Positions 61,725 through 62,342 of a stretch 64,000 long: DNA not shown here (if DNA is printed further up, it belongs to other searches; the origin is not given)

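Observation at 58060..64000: Unassigned ~105-121-aa module repeated at least 14 times: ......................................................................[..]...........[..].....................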

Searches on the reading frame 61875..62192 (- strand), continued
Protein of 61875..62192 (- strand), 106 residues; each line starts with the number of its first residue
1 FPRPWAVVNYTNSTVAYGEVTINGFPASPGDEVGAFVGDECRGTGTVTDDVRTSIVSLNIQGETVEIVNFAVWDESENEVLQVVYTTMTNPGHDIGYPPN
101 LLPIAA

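Call 78: find_encoding_contigs(protein=P0033, flank=8000, max_places=2)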
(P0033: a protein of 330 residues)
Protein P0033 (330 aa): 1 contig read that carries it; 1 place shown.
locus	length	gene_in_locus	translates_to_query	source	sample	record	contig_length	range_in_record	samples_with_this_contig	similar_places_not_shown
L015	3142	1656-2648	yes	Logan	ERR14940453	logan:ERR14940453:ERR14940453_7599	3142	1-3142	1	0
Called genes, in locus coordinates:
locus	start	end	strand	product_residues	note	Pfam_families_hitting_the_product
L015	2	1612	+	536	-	?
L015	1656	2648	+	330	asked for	PF18962:Por_Secre_tail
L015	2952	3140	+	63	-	?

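Call 79: find_encoding_contigs(protein=P0020, flank=8000, max_places=2)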
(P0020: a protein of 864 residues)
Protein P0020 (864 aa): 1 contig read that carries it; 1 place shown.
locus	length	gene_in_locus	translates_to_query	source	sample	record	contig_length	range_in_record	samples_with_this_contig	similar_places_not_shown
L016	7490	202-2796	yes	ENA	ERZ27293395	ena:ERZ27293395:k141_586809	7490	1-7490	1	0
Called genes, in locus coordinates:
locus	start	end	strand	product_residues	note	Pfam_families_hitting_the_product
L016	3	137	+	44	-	?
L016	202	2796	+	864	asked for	PF19190:BACON_2, PF13004:BACON, PF18998:Flg_new_2, PF19190:BACON_2, PF13004:BACON, PF19190:BACON_2, PF13004:BACON, PF19190:BACON_2, +2 more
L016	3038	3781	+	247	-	PF00930:DPPIV_N (faint), PF14583:Pectate_lyase22 (faint), PF26549:Tricorn_N (weak), PF07676:PD40, PF26550:Tricorn_2nd (faint), PF26549:Tricorn_N, PF07676:PD40 (weak)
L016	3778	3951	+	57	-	PF26549:Tricorn_N, PF07676:PD40 (weak)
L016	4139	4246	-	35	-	-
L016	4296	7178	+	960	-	-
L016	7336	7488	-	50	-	?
